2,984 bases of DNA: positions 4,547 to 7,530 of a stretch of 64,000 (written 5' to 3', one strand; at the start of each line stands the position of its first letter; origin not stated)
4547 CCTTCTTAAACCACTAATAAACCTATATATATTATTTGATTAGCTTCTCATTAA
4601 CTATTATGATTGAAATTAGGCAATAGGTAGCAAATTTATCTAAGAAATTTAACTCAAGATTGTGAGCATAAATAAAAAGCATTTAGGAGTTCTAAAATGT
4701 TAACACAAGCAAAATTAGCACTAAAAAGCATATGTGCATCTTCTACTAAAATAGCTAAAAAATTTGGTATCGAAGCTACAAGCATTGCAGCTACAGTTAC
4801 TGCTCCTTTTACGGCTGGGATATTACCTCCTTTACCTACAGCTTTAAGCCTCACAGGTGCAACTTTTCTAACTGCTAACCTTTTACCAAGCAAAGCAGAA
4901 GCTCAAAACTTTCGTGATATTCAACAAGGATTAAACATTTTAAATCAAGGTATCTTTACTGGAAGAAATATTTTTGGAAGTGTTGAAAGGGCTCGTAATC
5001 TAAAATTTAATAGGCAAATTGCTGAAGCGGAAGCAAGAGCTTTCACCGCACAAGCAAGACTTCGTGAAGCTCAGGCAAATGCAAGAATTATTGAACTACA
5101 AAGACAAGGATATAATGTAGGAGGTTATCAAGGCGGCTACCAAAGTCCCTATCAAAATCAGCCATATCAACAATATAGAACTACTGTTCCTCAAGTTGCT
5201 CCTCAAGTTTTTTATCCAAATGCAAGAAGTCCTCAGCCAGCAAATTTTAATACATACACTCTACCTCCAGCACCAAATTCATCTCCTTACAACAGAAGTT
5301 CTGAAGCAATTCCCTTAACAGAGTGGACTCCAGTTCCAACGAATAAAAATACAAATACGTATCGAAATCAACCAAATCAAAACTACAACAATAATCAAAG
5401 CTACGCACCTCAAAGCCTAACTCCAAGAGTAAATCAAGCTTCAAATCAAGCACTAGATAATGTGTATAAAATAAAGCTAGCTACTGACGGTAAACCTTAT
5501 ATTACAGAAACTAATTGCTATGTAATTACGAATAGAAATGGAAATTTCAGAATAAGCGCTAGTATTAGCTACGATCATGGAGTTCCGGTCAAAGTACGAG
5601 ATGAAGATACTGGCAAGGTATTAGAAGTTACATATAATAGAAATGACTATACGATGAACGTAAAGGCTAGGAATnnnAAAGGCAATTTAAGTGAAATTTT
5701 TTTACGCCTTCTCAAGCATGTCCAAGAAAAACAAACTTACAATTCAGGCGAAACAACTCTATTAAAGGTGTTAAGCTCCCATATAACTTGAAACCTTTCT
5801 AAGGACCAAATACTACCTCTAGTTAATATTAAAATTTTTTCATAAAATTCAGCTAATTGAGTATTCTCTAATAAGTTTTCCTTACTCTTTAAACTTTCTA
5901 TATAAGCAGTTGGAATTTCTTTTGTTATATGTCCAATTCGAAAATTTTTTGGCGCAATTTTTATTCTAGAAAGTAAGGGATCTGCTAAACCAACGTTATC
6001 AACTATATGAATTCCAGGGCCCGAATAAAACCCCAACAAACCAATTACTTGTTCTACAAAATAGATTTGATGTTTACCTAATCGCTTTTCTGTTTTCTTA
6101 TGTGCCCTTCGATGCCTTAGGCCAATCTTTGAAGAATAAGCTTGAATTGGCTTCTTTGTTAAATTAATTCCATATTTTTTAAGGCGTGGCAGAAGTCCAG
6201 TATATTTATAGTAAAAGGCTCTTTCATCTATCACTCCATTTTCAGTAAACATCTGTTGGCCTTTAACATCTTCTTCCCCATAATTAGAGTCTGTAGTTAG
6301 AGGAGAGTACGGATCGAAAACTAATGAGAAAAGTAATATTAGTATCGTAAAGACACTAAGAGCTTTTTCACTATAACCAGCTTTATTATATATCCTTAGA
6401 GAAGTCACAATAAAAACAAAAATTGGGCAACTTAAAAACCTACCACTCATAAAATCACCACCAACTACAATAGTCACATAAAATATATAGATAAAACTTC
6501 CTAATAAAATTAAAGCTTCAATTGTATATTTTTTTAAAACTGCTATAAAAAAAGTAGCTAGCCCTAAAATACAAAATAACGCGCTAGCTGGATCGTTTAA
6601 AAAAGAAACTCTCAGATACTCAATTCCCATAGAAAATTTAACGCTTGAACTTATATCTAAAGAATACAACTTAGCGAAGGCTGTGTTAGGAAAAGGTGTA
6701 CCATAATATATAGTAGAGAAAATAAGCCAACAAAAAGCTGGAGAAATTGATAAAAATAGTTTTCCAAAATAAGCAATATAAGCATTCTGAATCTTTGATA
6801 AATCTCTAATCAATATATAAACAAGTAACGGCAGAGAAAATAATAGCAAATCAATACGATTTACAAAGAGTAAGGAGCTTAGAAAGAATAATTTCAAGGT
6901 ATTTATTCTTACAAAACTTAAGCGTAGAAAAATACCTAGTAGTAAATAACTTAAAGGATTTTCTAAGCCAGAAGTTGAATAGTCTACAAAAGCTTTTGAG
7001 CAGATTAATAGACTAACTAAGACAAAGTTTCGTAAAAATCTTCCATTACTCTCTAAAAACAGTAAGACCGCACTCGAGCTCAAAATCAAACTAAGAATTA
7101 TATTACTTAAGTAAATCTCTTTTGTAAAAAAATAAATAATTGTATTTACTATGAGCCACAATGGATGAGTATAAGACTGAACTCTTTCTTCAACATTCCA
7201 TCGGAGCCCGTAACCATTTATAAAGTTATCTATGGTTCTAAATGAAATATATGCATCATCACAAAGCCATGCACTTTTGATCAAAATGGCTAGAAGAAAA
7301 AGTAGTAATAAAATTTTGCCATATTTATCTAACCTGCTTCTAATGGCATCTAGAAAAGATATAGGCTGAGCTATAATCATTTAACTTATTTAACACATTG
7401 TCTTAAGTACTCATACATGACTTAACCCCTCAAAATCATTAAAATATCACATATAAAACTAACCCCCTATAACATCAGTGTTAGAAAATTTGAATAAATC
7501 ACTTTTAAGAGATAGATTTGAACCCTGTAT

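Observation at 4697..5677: Prion-like Q/N/Y-rich protein in a bacterium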

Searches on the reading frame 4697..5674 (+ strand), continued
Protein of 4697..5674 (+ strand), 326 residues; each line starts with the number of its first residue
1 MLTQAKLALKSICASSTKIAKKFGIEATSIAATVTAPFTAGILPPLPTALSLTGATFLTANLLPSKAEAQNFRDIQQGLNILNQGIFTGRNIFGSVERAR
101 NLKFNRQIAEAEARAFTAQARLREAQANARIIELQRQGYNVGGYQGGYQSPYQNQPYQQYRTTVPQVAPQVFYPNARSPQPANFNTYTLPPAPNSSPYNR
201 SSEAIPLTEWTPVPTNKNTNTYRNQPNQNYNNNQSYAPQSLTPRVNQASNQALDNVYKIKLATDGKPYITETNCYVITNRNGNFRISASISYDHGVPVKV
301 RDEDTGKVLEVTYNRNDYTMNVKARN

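Call 59: find_encoding_contigs(protein=P0011, flank=8000, max_places=1)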
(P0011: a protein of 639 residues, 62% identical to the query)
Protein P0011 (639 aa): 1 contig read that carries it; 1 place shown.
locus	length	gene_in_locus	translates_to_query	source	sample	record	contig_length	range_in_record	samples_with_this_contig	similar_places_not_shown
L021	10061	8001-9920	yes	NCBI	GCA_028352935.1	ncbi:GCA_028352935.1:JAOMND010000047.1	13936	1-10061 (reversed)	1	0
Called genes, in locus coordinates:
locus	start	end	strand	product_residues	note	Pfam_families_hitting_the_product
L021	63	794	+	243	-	PF13489:Methyltransf_23, PF13649:Methyltransf_25, PF13847:Methyltransf_31, PF08241:Methyltransf_11, PF08242:Methyltransf_12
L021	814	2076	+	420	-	PF00201:UDPGT, PF04101:Glyco_tran_28_C (weak), PF06722:EryCIII-like_C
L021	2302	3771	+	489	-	PF17152:CHASE8, PF00672:HAMP, PF00512:HisKA, PF02518:HATPase_c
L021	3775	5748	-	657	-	PF08448:PAS_4 (weak), PF00989:PAS, PF13188:PAS_8, PF13426:PAS_9, PF13185:GAF_2 (weak), PF07730:HisKA_3, PF02518:HATPase_c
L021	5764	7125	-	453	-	PF01546:Peptidase_M20, PF07687:M20_dimer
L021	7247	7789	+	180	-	PF00691:OmpA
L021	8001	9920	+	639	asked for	PF13292:DXP_synthase_N, PF00456:Transketolase_N (weak), PF00676:E1_dh (faint), PF02775:TPP_enzyme_C, PF02779:Transket_pyr, PF02780:Transketolase_C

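Call 67: search_dna_similar(query=window:4697-5674:+, collection=phages, mode=protein, max_evalue=0.001, max_rows=10)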
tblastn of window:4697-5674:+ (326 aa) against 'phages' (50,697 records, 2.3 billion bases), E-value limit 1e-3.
No match.

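Call 68: search_dna_similar(query=window:4697-5674:+, collection=plasmids, mode=protein, max_evalue=0.001, max_rows=10)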
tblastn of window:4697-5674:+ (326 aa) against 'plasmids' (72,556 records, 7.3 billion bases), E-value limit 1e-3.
No match.

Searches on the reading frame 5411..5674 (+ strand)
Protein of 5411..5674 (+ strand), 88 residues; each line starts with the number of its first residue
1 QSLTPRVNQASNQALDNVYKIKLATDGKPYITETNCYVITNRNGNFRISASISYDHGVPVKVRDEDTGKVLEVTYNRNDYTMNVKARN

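Call 40: predict_structure(protein=window:5411-5674:+)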
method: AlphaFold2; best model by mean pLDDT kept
length: 88 residues; sequences in the alignment: 1
mean_pLDDT: 49.2   pTM: 0.35
mean pLDDT of the five models: 49.2, 47.7, 43.3, 42.6, 42.0
residues with pLDDT >= 90: 0; 70-90: 0; 50-70: 36; < 50: 52
segments of 3 or more residues with pLDDT < 50: 1-35, 40-45, 49-51
pLDDT, mean of each block of 10 residues (from residue 1): 35 42 47 47 48 51 58 62 56
secondary structure, 60 per line:
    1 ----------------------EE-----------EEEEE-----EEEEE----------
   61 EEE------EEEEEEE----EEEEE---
elements in order: E36-40 E46-50 E61-63 E70-76 E81-85

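Call 54: fold_search(model_id=the predicted structure, library=pdb)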
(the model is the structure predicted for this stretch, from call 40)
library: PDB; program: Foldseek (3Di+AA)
matches with E <= 10: 320; with E <= 0.001: 0
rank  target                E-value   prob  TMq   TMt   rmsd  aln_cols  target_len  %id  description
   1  6zym_u                1.2e+00  0.13  0.27  0.17  13.3        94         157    7  Human C Complex Spliceosome - High-resolution CORE (released 2020-10-14)
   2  3q6c_I                1.5e+00  0.10  0.23  0.26   9.3        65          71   15  X-ray crystal structure of duf2500 (pf10694) from klebsiella pneumoniae, northeast structural genomics consortium targ (released 2011-08-10)
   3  4f9b_A                1.8e+00  0.08  0.23  0.10   8.2        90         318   16  Human CDC7 kinase in complex with DBF4 and PHA767491 (released 2012-10-31)
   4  9l0p_MODEL_1_A        2.0e+00  0.06  0.21  0.23   9.8        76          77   16  Structure of R&R Chitin-binding domain bound to Chitin. (released 2025-10-22)
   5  6gru_C                2.1e+00  0.08  0.23  0.12  15.9        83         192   10  Crystal structure of human NUDT5 (released 2018-06-27)
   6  2dsc_A                2.2e+00  0.08  0.23  0.12  15.1        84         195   10  Crystal structure of human ADP-ribose pyrophosphatase NUDT5 in complex with magnesium and ADP-ribose (released 2006-11-14)
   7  6fdo_A                2.2e+00  0.08  0.17  0.07   7.1        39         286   15  Rio2 structure (released 2019-01-30)
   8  4f9a_A                2.2e+00  0.07  0.23  0.10   8.2        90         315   16  Human CDC7 kinase in complex with DBF4 and nucleotide (released 2012-10-31)
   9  4twn                  2.3e+00  0.08  0.25  0.12   9.6        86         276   10  Human EphA3 Kinase domain in complex with Birb796 (released 2015-05-13)
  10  5qtl_C                2.3e+00  0.07  0.23  0.12  16.4        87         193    9  PanDDA analysis group deposition -- Crystal Structure of NUDT5 in complex with GB-0804 (released 2019-12-25)
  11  6czj_B                2.4e+00  0.09  0.28  0.24  10.1        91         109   13  Structure of a redesigned beta barrel, b10 (released 2018-09-19)
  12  8rdz_A                2.4e+00  0.07  0.23  0.13  16.6        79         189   10  Crystal Structure of Human ADP-ribose Pyrophosphatase NUDT5 In complex with Ibrutinib (released 2024-05-01)
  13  2dsb_A                2.6e+00  0.07  0.23  0.12  15.2        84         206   10  Crystal structure of human ADP-ribose pyrophosphatase NUDT5 (released 2006-11-14)
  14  3pu2_F                2.6e+00  0.05  0.21  0.15  10.2        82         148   13  Crystal Structure of the Q3J4M4_RHOS4 protein from Rhodobacter sphaeroides. Northeast Structural Genomics Consortium T (released 2010-12-15)
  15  3uid_B                2.6e+00  0.04  0.20  0.15   8.7        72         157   15  Crystal Structure of Protein Ms6760 from Mycobacterium smegmatis (released 2011-11-23)
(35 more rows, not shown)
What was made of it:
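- Tried and rejected: Foldseek against the PDB with the C-terminal model gave a best E of 1.2, which is meaningless (call 54).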

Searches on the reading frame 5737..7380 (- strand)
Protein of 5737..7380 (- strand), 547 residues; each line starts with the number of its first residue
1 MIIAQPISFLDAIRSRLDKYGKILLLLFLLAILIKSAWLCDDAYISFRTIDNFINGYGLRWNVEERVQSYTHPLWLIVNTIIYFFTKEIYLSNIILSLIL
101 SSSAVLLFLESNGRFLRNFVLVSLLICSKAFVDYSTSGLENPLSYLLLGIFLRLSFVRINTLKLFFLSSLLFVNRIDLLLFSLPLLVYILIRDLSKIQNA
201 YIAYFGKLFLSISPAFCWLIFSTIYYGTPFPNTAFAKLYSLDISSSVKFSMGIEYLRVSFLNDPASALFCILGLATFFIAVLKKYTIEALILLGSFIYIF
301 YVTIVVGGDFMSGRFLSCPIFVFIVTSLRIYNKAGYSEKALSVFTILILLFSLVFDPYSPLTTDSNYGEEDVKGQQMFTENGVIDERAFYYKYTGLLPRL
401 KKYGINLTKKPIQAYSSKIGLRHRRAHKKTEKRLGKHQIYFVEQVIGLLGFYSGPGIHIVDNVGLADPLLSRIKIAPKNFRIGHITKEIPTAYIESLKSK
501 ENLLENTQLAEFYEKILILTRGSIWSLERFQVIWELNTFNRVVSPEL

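Call 3: search_protein_families(library=pfam, proteins=[window:5737-7380:-], max_evalue=0.1)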
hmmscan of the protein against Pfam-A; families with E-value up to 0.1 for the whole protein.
window:5737-7380:- (547 aa): 0 families

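Call 4: search_protein_families(library=ncbifam, proteins=[window:5737-7380:-], max_evalue=0.1)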
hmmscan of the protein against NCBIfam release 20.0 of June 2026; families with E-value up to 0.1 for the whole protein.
window:5737-7380:- (547 aa): 1 family
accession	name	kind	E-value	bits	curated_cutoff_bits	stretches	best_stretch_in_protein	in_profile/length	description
NF041481.1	beta_arabfuran_tase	equivalog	1.8e-18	66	1050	3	36-257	24-267/633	terminal beta-(1->2)-arabinofuranosyltransferase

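Call 16: find_related_loci(query=window:5737-7377:-, collection=genome_contigs, flank=10000)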
Query window:5737-7377:- (546 aa) in genome_contigs; peptide patterns used: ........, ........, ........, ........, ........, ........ (x = any residue, [..] = any of these).
94 stretches matched a pattern; 12 encode a relative of the query (tblastn E <= 1e-3); 12 distinct loci.
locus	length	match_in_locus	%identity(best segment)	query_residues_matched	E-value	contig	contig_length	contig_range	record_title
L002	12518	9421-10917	37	13-536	5e-95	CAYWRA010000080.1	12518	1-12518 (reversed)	MAG TPA_asm: uncultured bacterium isolate binchicken_co261_19 genome assembly, contig: NODE_309_length_12518_cov_5.51985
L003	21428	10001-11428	36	31-537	4e-92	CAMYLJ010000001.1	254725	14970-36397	MAG: uncultured delta proteobacterium isolate FCS_M_Myxococcota_02 genome assembly, contig: scaffold_2, whole genome sho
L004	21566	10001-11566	38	15-537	5e-92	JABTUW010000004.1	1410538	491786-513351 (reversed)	MAG: Anaerolineales bacterium isolate H5_CFX7 seq004, whole genome shotgun sequence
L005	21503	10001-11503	39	15-537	1e-91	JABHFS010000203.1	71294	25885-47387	MAG: Gemmatimonadetes bacterium isolate SI037_bin186 k141_3345350, whole genome shotgun sequence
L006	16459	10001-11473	36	31-545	1e-90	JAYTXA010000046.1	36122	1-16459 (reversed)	MAG: Acidobacteriota bacterium isolate GFS_5862 GFS_5862_45, whole genome shotgun sequence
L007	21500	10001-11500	39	31-536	8e-90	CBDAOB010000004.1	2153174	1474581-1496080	MAG: Candidatus Latescibacterota bacterium isolate ee734ac6-3c8f-4045-9bd6-bb64be60b199 genome assembly, contig: contig_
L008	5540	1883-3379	37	24-545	4e-85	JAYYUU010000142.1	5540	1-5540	MAG: Candidatus Latescibacterota bacterium isolate XB_MAG105 DB_MAG105_0142, whole genome shotgun sequence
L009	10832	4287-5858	35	22-536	5e-84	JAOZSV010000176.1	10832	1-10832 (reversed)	MAG: Thiotrichaceae bacterium isolate GMC7.concoct.148 GMC7_2959_length_10832_cov_1223.918345, whole genome shotgun sequ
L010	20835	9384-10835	39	31-537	2e-81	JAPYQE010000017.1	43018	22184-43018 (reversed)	MAG: Candidatus Latescibacterota bacterium isolate PW2.concoct.70_sub PW2_1087_length_43018_cov_8.861369, whole genome s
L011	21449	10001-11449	35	25-537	1e-71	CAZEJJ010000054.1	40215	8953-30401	MAG TPA_asm: uncultured Enterobacterales bacterium isolate binchicken_co141_421 genome assembly, contig: NODE_4318_lengt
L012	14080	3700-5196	32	34-532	2e-66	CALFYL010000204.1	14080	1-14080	MAG TPA_asm: uncultured Planctomycetia bacterium isolate SRR6227243_bin.141_CONCOCT_v1.1_MAG genome assembly, contig: ER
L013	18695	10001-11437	39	34-536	5e-84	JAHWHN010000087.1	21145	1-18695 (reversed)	MAG: Candidatus Woesearchaeota archaeon isolate MP5_1_678 k127_30497860, whole genome shotgun sequence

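Call 36: list_cluster_members(proteins=[P0001, P0002, window:5737-7377:-, window:7478-9469:+])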
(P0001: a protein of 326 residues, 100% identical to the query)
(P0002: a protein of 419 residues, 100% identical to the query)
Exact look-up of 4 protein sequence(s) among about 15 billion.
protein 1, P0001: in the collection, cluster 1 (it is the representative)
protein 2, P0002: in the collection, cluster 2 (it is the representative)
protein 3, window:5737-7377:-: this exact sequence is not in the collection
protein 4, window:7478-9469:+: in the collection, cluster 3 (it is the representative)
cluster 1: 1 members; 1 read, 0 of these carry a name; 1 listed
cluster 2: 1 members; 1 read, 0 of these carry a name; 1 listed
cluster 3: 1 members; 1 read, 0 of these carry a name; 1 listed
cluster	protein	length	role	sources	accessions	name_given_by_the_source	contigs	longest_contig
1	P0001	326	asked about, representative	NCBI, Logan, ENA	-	-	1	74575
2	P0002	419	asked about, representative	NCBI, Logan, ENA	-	-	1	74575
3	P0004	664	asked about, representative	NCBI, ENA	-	-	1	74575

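Call 50: search_protein_families(library=phrogs, proteins=[window:5737-7377:-], max_evalue=0.01)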
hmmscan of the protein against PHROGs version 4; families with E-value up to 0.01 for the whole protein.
window:5737-7377:- (546 aa): 0 families

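Call 51: search_protein_families(library=padloc, proteins=[window:5737-7377:-], max_evalue=0.01)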
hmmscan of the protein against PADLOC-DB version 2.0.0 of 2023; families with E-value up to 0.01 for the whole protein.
window:5737-7377:- (546 aa): 0 families

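Call 72: find_related_loci(query=window:5737-7377:-, collection=metagenome_contigs, flank=6000)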
Query window:5737-7377:- (546 aa) in metagenome_contigs; peptide patterns used: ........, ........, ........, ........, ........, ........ (x = any residue, [..] = any of these).
229 stretches matched a pattern; 19 encode a relative of the query (tblastn E <= 1e-3); 19 distinct loci.
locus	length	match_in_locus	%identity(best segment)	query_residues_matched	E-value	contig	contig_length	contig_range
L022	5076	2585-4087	39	15-537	7e-92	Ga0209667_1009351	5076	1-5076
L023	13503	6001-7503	39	15-537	9e-92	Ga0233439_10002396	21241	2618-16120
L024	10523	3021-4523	39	15-537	9e-92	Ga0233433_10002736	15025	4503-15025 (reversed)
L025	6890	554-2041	38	7-536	2e-91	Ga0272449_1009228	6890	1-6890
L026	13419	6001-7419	35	31-536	1e-90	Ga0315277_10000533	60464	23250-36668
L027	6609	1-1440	35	33-539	7e-88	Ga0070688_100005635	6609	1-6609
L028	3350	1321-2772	34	31-544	1e-87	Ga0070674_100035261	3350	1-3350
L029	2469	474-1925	34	21-537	3e-87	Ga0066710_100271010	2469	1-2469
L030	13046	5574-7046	39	22-537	2e-82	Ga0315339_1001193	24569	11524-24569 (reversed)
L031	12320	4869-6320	39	31-537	5e-82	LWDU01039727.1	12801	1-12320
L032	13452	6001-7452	39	31-537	2e-81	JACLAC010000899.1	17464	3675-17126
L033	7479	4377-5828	35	34-544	3e-81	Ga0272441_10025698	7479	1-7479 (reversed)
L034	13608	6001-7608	32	12-536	2e-71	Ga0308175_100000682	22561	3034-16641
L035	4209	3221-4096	39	23-319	5e-56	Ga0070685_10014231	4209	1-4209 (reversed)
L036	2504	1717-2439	42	21-263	2e-49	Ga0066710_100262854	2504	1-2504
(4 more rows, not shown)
